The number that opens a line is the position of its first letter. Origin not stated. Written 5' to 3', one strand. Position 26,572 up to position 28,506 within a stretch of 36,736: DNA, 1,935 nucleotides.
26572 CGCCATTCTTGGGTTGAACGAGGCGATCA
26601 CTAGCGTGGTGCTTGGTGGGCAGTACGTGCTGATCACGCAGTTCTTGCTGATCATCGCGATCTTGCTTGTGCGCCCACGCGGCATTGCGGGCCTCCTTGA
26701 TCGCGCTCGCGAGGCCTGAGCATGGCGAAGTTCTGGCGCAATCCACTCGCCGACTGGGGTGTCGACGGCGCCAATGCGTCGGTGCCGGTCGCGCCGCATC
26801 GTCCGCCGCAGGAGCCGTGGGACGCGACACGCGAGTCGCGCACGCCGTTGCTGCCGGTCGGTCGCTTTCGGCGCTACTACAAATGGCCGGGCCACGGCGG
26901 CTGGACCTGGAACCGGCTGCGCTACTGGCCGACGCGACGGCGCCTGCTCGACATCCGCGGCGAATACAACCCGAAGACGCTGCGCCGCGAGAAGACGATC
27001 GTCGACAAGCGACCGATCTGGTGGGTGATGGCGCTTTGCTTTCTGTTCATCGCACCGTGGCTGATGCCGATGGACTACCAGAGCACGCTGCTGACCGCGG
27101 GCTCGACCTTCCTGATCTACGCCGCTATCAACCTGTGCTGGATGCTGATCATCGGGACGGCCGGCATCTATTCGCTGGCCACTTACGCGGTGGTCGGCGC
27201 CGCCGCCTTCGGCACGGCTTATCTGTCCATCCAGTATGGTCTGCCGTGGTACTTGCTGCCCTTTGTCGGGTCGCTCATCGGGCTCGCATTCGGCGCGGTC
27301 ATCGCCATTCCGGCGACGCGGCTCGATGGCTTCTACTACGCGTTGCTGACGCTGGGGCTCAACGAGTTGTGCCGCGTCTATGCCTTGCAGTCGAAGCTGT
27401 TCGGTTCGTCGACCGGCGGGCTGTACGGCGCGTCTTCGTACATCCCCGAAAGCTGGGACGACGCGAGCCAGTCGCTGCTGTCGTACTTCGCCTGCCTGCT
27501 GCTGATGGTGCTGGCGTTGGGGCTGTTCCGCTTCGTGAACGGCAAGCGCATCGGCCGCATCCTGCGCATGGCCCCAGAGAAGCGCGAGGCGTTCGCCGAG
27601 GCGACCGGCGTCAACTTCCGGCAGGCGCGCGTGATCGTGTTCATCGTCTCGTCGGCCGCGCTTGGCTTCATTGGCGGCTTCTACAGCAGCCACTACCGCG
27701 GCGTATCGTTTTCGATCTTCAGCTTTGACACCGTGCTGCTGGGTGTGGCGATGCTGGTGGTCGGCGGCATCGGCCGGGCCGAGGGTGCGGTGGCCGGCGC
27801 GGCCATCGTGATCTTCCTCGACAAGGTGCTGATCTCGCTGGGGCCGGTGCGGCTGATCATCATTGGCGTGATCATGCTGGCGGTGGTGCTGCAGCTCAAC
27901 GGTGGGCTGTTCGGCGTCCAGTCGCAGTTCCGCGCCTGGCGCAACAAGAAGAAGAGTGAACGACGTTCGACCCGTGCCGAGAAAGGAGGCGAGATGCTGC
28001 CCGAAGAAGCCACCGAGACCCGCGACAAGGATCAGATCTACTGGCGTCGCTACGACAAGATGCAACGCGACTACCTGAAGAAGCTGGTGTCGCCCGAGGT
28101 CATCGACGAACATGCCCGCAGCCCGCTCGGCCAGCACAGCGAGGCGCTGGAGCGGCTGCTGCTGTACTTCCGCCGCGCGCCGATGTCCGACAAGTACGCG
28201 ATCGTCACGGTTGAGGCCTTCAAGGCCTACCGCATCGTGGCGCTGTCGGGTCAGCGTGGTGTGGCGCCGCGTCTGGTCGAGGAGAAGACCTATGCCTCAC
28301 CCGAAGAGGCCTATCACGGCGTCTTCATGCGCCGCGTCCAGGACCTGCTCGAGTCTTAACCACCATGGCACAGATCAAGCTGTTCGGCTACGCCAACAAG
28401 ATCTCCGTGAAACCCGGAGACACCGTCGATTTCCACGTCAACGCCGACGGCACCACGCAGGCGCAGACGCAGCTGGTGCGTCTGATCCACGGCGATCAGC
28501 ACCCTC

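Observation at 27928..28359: ABC permease ORF runs into a DMFase small-subunit-sized soluble module that keeps its own SD and ATG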

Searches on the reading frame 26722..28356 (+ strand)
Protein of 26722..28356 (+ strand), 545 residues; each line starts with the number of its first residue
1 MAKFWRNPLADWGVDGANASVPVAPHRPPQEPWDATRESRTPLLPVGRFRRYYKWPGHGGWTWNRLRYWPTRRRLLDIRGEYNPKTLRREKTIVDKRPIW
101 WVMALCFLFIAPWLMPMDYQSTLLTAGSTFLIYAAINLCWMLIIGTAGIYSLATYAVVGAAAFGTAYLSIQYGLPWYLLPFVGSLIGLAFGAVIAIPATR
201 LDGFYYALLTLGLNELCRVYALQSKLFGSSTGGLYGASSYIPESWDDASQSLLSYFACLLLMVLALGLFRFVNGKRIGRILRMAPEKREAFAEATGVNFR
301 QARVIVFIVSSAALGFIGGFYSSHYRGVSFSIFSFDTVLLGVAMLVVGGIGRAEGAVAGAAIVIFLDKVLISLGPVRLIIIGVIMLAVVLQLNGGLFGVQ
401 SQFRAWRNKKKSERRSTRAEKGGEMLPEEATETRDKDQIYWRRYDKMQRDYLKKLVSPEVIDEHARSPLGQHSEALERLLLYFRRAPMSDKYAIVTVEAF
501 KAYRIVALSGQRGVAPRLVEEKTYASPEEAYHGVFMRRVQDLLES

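Call 4: search_protein_families(library=pfam, proteins=[window:26722-28356:+], max_evalue=0.01)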
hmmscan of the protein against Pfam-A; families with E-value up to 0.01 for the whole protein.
window:26722-28356:+ (545 aa): 3 families
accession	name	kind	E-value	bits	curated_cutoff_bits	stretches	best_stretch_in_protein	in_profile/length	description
PF02653.21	BPD_transp_2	-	2.8e-21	76.3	26.8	1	128-389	7-269/269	Branched-chain amino acid transport system / permease component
PF11660.13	DUF3262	-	0.0017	19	27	0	377-416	21-57/76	Protein of unknown function (DUF3262)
PF07219.19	HemY_N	-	0.0078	16.7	31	1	378-426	22-70/107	HemY protein N-terminus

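Call 19: find_homologous_proteins(query=window:26722-28356:+, max_evalue=1e-30)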
Query window:26722-28356:+ (545 aa): 730 proteins with E <= 1e-30 among 8000 candidates; the best 120 are listed.
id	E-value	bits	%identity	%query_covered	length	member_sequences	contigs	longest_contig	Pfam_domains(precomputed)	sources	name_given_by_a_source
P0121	0.0e+0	1192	96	100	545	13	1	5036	PF26354.1,PF02653.22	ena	-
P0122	0.0e+0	1181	95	100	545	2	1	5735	PF26354.1,PF02653.22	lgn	-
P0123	0.0e+0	1096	88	100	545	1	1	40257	PF26354.1,PF02653.22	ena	-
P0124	0.0e+0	1078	85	100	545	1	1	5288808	PF26354.1,PF02653.22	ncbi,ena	-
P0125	0.0e+0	1068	84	100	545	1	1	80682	PF26354.1,PF02653.22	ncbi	-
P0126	0.0e+0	1062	83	100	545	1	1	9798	PF26354.1,PF02653.22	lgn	-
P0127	0.0e+0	1061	83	100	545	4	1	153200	PF26354.1,PF02653.22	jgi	jgi:branched-chain amino acid transport system permease protein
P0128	0.0e+0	1055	84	100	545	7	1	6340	PF26354.1,PF02653.22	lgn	-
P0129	0.0e+0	1035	82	99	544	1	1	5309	PF26354.1,PF02653.22,PF07690.22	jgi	jgi:branched-chain amino acid transport system permease protein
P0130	0.0e+0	1021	81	99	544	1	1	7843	PF26354.1,PF02653.22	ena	-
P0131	2.9e-291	985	79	99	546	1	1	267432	PF26354.1,PF02653.22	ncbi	ncbi:MAG: branched-chain amino acid ABC transporter permease [Gammaproteobacteria bacterium]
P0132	2.0e-290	982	78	100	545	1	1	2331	PF26354.1,PF02653.22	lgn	-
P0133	1.3e-287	973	77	100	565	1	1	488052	PF26354.1,PF02653.22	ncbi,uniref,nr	ncbi:branched-chain amino acid ABC transporter permease [Chelatococcus reniformis]|uniref:N,N-dimeth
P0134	6.2e-287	971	77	100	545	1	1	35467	PF26354.1,PF02653.22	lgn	-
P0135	1.7e-285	966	77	99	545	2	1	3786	PF26354.1,PF02653.22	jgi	jgi:branched-chain amino acid transport system permease protein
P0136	7.0e-285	964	76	100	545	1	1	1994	PF26354.1,PF02653.22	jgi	jgi:branched-chain amino acid transport system permease protein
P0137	5.6e-284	961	77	100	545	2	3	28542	PF26354.1,PF02653.22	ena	-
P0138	9.9e-284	960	76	100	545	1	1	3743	PF26354.1,PF02653.22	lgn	-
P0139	2.0e-283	959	76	100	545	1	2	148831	PF26354.1,PF02653.22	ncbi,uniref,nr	ncbi:Branched-chain amino acid ABC transporter permease [Methylocella tundrae]|uniref:Branched-chain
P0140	4.3e-283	958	76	100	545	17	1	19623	PF26354.1,PF02653.22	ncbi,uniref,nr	ncbi:branched-chain amino acid ABC transporter permease [Verminephrobacter aporrectodeae]|uniref:bra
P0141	4.3e-283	958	76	100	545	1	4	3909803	PF26354.1,PF02653.22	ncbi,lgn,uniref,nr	ncbi:branched-chain amino acid ABC transporter permease [Methylocella tundrae]|uniref:Branched-chain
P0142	5.0e-283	958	77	100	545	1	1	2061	PF26354.1,PF02653.22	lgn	-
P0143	7.9e-283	957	76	100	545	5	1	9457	PF26354.1,PF02653.22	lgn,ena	-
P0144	1.5e-282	956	77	100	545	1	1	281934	PF26354.1,PF02653.22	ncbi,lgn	ncbi:hypothetical protein BH10PSE7_BH10PSE7_10640 [soil metagenome]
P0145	3.2e-282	955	76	99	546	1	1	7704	PF26354.1,PF02653.22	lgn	-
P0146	2.3e-281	952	76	100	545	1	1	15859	PF26354.1,PF02653.22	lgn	-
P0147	1.1e-280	950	76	99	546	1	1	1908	PF26354.1,PF02653.22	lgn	-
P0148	6.0e-280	948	76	100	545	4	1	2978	PF26354.1,PF02653.22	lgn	-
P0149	7.7e-280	947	75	100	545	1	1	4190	PF26354.1,PF02653.22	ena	-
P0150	1.5e-279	946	76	100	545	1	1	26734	PF26354.1,PF02653.22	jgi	jgi:branched-chain amino acid transport system permease protein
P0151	2.6e-279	945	75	100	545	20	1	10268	PF26354.1,PF02653.22,PF07690.22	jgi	-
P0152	2.6e-279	945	75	100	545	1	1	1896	PF26354.1,PF02653.22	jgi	-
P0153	5.2e-279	944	75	100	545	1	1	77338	PF26354.1,PF02653.22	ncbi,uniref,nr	ncbi:branched-chain amino acid ABC transporter permease [Methylocella silvestris]|uniref:Branched-ch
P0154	5.3e-279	944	75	100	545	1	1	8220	PF26354.1,PF02653.22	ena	-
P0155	1.1e-278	943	74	100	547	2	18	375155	PF26354.1,PF02653.22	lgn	-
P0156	2.3e-278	942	76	100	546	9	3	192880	PF26354.1,PF02653.22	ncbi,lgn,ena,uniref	ncbi:branched-chain amino acid ABC transporter permease [Taklimakanibacter deserti]|uniref:branched-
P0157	1.2e-277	940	76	100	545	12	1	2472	PF26354.1,PF02653.22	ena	-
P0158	1.4e-277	940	75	100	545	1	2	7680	PF26354.1,PF02653.22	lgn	-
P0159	2.7e-277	939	77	97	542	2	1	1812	PF26354.1,PF02653.22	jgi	jgi:branched-chain amino acid transport system permease protein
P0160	4.0e-277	938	74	99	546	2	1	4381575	PF26354.1,PF02653.22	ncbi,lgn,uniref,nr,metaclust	ncbi:branched-chain amino acid ABC transporter permease [Methylopila sp. 73B]|uniref:branched-chain 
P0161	4.8e-277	938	74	99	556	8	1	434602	PF26354.1,PF02653.22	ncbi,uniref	ncbi:branched-chain amino acid ABC transporter permease [Hansschlegelia sp. KR7-227]|uniref:branched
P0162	5.2e-276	935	76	100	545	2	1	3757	PF26354.1,PF02653.22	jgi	jgi:branched-chain amino acid transport system permease protein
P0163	6.0e-276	934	75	99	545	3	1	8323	PF26354.1,PF02653.22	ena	-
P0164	6.2e-276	934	74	99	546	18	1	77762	PF26354.1,PF02653.22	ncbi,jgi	jgi:branched-chain amino acid transport system permease protein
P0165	3.4e-275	932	75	99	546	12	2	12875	PF26354.1,PF02653.22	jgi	jgi:branched-chain amino acid transport system permease protein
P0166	4.4e-275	932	74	100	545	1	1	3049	PF26354.1,PF02653.22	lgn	-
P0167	1.3e-274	930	75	100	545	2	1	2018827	PF26354.1,PF02653.22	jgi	jgi:branched-chain amino acid transport system permease protein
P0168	2.3e-274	929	75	99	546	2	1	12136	PF26354.1,PF02653.22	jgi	jgi:branched-chain amino acid transport system permease protein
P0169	9.7e-274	927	74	100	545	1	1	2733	PF26354.1,PF02653.22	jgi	jgi:branched-chain amino acid transport system permease protein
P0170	1.0e-273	927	74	99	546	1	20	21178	PF26354.1,PF02653.22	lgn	-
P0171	4.6e-273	925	74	100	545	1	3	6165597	PF26354.1,PF02653.22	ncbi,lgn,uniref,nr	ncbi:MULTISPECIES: branched-chain amino acid ABC transporter permease [unclassified Mesorhizobium]|u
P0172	5.1e-273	925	74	100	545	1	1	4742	PF26354.1,PF02653.22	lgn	-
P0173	1.9e-272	923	75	100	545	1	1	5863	PF26354.1,PF02653.22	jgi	jgi:branched-chain amino acid transport system permease protein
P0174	6.2e-272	921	74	99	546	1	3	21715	PF26354.1,PF02653.22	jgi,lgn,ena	-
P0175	1.3e-271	920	74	99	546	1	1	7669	PF26354.1,PF02653.22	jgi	-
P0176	2.6e-270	916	74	100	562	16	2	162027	PF26354.1,PF02653.22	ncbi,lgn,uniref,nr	ncbi:branched-chain amino acid ABC transporter permease [Bradyrhizobium sp. SZCCHNR1070]|uniref:bran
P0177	5.9e-270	915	73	100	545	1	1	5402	PF26354.1,PF02653.22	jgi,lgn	-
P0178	9.8e-269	911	73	100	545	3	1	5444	PF26354.1,PF02653.22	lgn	-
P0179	1.8e-268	910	73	100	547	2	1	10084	PF26354.1,PF02653.22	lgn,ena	-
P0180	3.5e-268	909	74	99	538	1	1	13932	PF26354.1,PF02653.22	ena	-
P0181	1.0e-267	907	72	100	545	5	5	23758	PF26354.1,PF02653.22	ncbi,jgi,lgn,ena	jgi:branched-chain amino acid transport system permease protein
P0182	1.2e-267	907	74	99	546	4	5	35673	PF26354.1,PF02653.22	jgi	jgi:branched-chain amino acid transport system permease protein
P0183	7.6e-267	904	72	99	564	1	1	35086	PF26354.1,PF02653.22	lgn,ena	-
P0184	1.0e-266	904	73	99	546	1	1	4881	PF26354.1,PF02653.22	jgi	jgi:branched-chain amino acid transport system permease protein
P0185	5.7e-266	901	74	99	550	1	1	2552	PF26354.1,PF02653.22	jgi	jgi:branched-chain amino acid transport system permease protein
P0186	8.7e-266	901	73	99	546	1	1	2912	PF26354.1,PF02653.22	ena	-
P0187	1.3e-265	900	73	99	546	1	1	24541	PF26354.1,PF02653.22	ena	-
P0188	2.2e-265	900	73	99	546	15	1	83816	PF26354.1,PF02653.22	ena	-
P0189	1.1e-263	894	72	99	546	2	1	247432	PF26354.1,PF02653.22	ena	-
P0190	2.8e-263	893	72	99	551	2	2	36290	PF26354.1,PF02653.22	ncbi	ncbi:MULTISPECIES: ABC transporter permease subunit [unclassified Bradyrhizobium]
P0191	3.7e-263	892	72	99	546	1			PF26354.1,PF02653.22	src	-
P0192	8.2e-263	891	72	99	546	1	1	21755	PF26354.1,PF02653.22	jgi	jgi:branched-chain amino acid transport system permease protein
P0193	1.4e-262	890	73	99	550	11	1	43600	PF26354.1,PF02653.22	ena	-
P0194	1.1e-261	887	71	100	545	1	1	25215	PF26354.1,PF02653.22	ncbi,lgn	-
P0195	1.7e-261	887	72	99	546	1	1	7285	PF26354.1,PF02653.22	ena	-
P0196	2.2e-261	886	71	99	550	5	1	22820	PF26354.1,PF02653.22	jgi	jgi:branched-chain amino acid transport system permease protein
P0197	2.6e-261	886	72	99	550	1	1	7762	PF26354.1,PF02653.22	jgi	jgi:branched-chain amino acid transport system permease protein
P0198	3.2e-261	886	72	99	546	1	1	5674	PF26354.1,PF02653.22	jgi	jgi:branched-chain amino acid transport system permease protein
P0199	4.7e-261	885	72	99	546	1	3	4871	PF26354.1,PF02653.22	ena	-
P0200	7.5e-261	885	71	100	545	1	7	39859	PF26354.1,PF02653.22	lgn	-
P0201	2.0e-260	883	72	99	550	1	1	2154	PF26354.1,PF02653.22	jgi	jgi:branched-chain amino acid transport system permease protein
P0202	3.0e-260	883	72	99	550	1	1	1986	PF26354.1,PF02653.22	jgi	jgi:branched-chain amino acid transport system permease protein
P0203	5.7e-260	882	72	99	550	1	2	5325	PF26354.1,PF02653.22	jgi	jgi:branched-chain amino acid transport system permease protein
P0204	5.9e-260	882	72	99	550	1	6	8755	PF26354.1,PF02653.22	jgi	jgi:branched-chain amino acid transport system permease protein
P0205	6.6e-260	881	72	99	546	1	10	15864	PF26354.1,PF02653.22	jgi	jgi:branched-chain amino acid transport system permease protein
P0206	1.1e-259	881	71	99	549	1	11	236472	PF26354.1,PF02653.22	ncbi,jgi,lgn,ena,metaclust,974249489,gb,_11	metaclust:\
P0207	1.3e-259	880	71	99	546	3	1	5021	PF26354.1,PF02653.22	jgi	jgi:branched-chain amino acid transport system permease protein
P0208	1.5e-259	880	71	99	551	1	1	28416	PF26354.1,PF02653.22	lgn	-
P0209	2.9e-259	879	71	99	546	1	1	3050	PF26354.1,PF02653.22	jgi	jgi:branched-chain amino acid transport system permease protein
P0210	2.2e-258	876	70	99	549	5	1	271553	PF26354.1,PF02653.22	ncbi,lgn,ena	-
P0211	1.7e-257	873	70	100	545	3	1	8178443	PF26354.1,PF02653.22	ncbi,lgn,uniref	ncbi:branched-chain amino acid ABC transporter permease [Bradyrhizobium sp. 184]|uniref:branched-cha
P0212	8.2e-257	871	71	100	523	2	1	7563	PF26354.1,PF02653.22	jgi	jgi:branched-chain amino acid transport system permease protein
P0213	8.6e-257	871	70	100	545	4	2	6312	PF26354.1,PF02653.22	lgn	-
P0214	1.3e-256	870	70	99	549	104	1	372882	PF26354.1,PF02653.22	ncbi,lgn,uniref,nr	ncbi:branched-chain amino acid ABC transporter permease [Bradyrhizobium sp. CCBAU 25338]|uniref:bran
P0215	4.0e-256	869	71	99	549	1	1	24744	PF26354.1,PF02653.22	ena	-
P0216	1.0e-255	868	71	99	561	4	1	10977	PF26354.1,PF02653.22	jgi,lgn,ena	jgi:branched-chain amino acid transport system permease protein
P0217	1.1e-255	868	70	100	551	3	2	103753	PF26354.1,PF02653.22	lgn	-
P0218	1.7e-255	867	68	100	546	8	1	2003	PF26354.1,PF02653.22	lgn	-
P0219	6.7e-255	865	68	100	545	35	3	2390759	PF26354.1,PF02653.22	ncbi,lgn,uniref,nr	ncbi:branched-chain amino acid ABC transporter permease [Aestuariivirga sp. YIM B02566]|uniref:Branc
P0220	2.2e-254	863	69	99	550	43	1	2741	PF26354.1,PF02653.22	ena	-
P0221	4.7e-253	859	70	100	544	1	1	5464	PF26354.1,PF02653.22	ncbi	-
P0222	7.3e-253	858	69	99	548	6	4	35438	PF26354.1,PF02653.22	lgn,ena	-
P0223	7.6e-253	858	69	100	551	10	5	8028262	PF26354.1,PF02653.22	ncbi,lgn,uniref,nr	ncbi:branched-chain amino acid ABC transporter permease [Bradyrhizobium sp. ISRA443]|uniref:ABC tran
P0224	1.5e-252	857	67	100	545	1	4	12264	PF26354.1,PF02653.22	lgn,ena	-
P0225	1.7e-252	857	69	100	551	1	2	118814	PF26354.1,PF02653.22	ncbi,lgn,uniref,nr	ncbi:branched-chain amino acid ABC transporter permease [Bradyrhizobium sp. 141]|uniref:branched-cha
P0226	2.0e-252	857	69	99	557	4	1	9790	PF26354.1,PF02653.22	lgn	-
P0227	4.6e-252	856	68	100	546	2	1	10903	PF26354.1,PF02653.22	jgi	jgi:branched-chain amino acid transport system permease protein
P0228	4.9e-252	855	68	99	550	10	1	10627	PF26354.1,PF02653.22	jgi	jgi:branched-chain amino acid transport system permease protein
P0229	7.7e-252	855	67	100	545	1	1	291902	PF26354.1,PF02653.22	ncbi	-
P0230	1.0e-251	854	68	99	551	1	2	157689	PF26354.1,PF02653.22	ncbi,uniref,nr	ncbi:branched-chain amino acid ABC transporter permease [Aminobacter sp. MDW-2]|uniref:branched-chai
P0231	3.0e-251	853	68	99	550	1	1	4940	PF26354.1,PF02653.22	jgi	jgi:branched-chain amino acid transport system permease protein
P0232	8.7e-251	851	68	99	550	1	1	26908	PF26354.1,PF02653.22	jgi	jgi:branched-chain amino acid transport system permease protein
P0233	1.2e-249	848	67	99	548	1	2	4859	PF26354.1,PF02653.22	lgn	-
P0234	1.4e-249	847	68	99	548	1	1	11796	PF26354.1,PF02653.22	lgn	-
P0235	1.5e-249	847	67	99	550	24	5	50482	PF26354.1,PF02653.22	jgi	jgi:branched-chain amino acid transport system permease protein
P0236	6.1e-249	845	68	99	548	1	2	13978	PF26354.1,PF02653.22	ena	-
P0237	1.2e-248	844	68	100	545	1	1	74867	PF26354.1,PF02653.22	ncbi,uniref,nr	ncbi:branched-chain amino acid ABC transporter permease [Beijerinckia sp. L45]|uniref:branched-chain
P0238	1.2e-247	841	65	100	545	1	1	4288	PF26354.1,PF02653.22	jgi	jgi:branched-chain amino acid transport system permease protein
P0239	3.2e-247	840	65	100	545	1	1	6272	PF26354.1,PF02653.22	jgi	jgi:branched-chain amino acid transport system permease protein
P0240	3.4e-247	839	66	100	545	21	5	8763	PF26354.1,PF02653.22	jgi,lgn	jgi:branched-chain amino acid transport system permease protein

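Call 38: predict_structure(alignment_id=A1)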
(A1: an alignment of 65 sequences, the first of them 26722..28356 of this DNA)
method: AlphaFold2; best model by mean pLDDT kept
length: 545 residues; sequences in the alignment: 65
mean_pLDDT: 78.3   pTM: 0.60
mean pLDDT of the five models: 78.3, 74.1, 73.3, 68.9, 68.8
residues with pLDDT >= 90: 116; 70-90: 289; 50-70: 110; < 50: 30
segments of 3 or more residues with pLDDT < 50: 45-64, 69-71, 414-419
pLDDT, mean of each block of 10 residues (from residue 1): 75 76 79 72 44 40 49 57 56 70 89 86 89 94 84 89 93 93 95 82 81 88 78 86 88 94 92 74 65 68 88 96 91 83 82 82 82 79 77 56 66 50 59 68 83 89 87 88 73 83 83 74 87 91 84
secondary structure, 60 per line:
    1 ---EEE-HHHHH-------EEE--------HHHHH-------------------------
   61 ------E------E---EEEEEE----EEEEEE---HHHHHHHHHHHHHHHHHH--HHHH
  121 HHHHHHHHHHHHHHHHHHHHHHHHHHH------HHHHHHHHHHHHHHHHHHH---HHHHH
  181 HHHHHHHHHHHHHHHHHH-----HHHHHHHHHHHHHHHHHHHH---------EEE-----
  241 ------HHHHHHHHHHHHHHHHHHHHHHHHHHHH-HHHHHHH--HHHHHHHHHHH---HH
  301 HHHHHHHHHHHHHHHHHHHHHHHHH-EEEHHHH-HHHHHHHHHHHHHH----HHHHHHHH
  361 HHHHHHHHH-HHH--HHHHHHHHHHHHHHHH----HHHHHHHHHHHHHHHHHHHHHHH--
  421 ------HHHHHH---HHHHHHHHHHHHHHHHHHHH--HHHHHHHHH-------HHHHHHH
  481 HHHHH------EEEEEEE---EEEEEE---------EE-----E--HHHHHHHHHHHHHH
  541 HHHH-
elements in order: E4-6 H8-12 E20-22 H31-35 E78-83 E88-93 H97-114 H117-147 H154-172 H176-198 H204-223 E233-235 H247-274 H276-282 H285-295 H299-325 E327-329 H330-333 H335-348 H353-369 H376-391 H396-418 H427-432 H436-455 H458-466 H474-485 E492-498 E502-507 H527-544

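Call 41: fold_search(model_id=the predicted structure, library=pdb)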
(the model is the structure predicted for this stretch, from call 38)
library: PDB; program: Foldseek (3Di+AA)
matches with E <= 10: 413; with E <= 0.001: 3
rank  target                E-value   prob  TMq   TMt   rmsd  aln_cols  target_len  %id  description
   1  6lvb_B                5.4e-05  1.00  0.19  0.80   4.2       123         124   30  Structure of Dimethylformamidase, tetramer (released 2020-06-03)
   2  6lvv_B                9.3e-05  1.00  0.19  0.79   4.2       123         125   31  N, N-dimethylformamidase (released 2020-08-12)
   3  6lvd_B                3.1e-04  1.00  0.18  0.79   4.5       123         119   29  Structure of Dimethylformamidase, tetramer, Y440A mutant (released 2020-06-03)
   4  2nq2_B                3.6e-03  1.00  0.31  0.50   9.4       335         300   16  An inward-facing conformation of a putative metal-chelate type ABC transporter. (released 2007-01-02)
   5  4g1u_A                4.7e-03  1.00  0.32  0.54   7.4       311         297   16  X-ray structure of the bacterial heme transporter HmuUV from Yersinia pestis (released 2012-12-19)
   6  7kyp_F                1.2e-02  1.00  0.29  0.45   8.2       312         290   15  PsaBC from Streptococcus pneumoniae in complex with Fab (released 2021-08-25)
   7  2nq2_A                1.4e-02  1.00  0.32  0.50   8.8       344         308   17  An inward-facing conformation of a putative metal-chelate type ABC transporter. (released 2007-01-02)
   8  2qi9_A                1.7e-02  1.00  0.32  0.48   8.2       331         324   15  ABC-transporter BtuCD in complex with its periplasmic binding protein BtuF (released 2007-08-14)
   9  5jdh                  1.8e-02  0.69  0.14  0.22  18.8       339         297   16  Structural mechanisms of extracellular ion exchange and induced binding-site occlusion in the sodium-calcium exchanger N (released 2016-05-11)
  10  5hxc                  1.8e-02  0.66  0.14  0.20  17.9       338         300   16  Structural mechanisms of extracellular ion exchange and induced binding-site occlusion in the sodium-calcium exchanger N (released 2016-05-11)
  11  5hxs                  3.0e-02  0.60  0.14  0.21  17.7       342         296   17  Structural mechanisms of extracellular ion exchange and induced binding-site occlusion in the sodium-calcium exchanger N (released 2016-05-11)
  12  5jdl                  3.2e-02  0.57  0.14  0.22  18.0       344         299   15  Structural mechanisms of extracellular ion exchange and induced binding-site occlusion in the sodium-calcium exchanger N (released 2016-05-11)
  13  5j4i_A                3.3e-02  0.25  0.11  0.12  21.1       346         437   16  Crystal Structure of the L-arginine/agmatine antiporter from E. coli at 2.2 Angstroem resolution (released 2016-08-31)
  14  5hxr                  4.9e-02  0.54  0.14  0.22  17.6       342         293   15  Structural mechanisms of extracellular ion exchange and induced binding-site occlusion in the sodium-calcium exchanger N (released 2016-05-11)
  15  5hwx                  5.2e-02  0.57  0.15  0.22  17.5       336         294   15  Structural mechanisms of extracellular ion exchange and induced binding-site occlusion in the sodium-calcium exchanger N (released 2016-05-11)
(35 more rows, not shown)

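Call 55: find_encoding_contigs(protein=P0206, flank=6000, max_places=2)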
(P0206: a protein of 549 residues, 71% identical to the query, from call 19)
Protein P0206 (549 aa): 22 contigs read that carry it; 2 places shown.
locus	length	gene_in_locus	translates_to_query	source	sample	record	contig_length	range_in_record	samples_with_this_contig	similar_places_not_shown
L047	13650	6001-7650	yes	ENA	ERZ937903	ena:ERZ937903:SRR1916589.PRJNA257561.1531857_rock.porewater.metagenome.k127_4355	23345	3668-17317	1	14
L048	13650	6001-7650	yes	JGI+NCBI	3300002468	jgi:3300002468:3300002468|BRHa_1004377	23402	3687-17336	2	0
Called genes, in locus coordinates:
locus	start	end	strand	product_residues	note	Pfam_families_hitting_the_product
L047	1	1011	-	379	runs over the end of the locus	PF06441:EHN, PF00561:Abhydrolase_1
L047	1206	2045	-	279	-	PF00378:ECH_1, PF16113:ECH_2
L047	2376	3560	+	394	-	PF13433:Peripla_BP_5 (faint), PF13458:Peripla_BP_6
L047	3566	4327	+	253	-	PF00005:ABC_tran, PF13304:AAA_21 (faint)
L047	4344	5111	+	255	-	PF00005:ABC_tran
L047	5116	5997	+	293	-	PF02653:BPD_transp_2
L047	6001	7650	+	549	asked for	PF02653:BPD_transp_2, PF26354:DMF_alpha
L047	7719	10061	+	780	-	PF13385:Laminin_G_3, PF20254:DMFA2_C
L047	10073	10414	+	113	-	PF26354:DMF_alpha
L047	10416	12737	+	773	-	PF13385:Laminin_G_3, PF20254:DMFA2_C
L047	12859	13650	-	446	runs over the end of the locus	PF01645:Glu_synthase, PF01070:FMN_dh, PF03060:NMO, PF00478:IMPDH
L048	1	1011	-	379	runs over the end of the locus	PF06441:EHN, PF00561:Abhydrolase_1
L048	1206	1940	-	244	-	PF00378:ECH_1, PF16113:ECH_2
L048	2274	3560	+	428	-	PF13433:Peripla_BP_5 (faint), PF13458:Peripla_BP_6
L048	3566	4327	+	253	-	PF00005:ABC_tran, PF13304:AAA_21 (faint)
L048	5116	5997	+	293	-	PF02653:BPD_transp_2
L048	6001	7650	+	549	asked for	PF02653:BPD_transp_2, PF26354:DMF_alpha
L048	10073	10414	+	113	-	PF26354:DMF_alpha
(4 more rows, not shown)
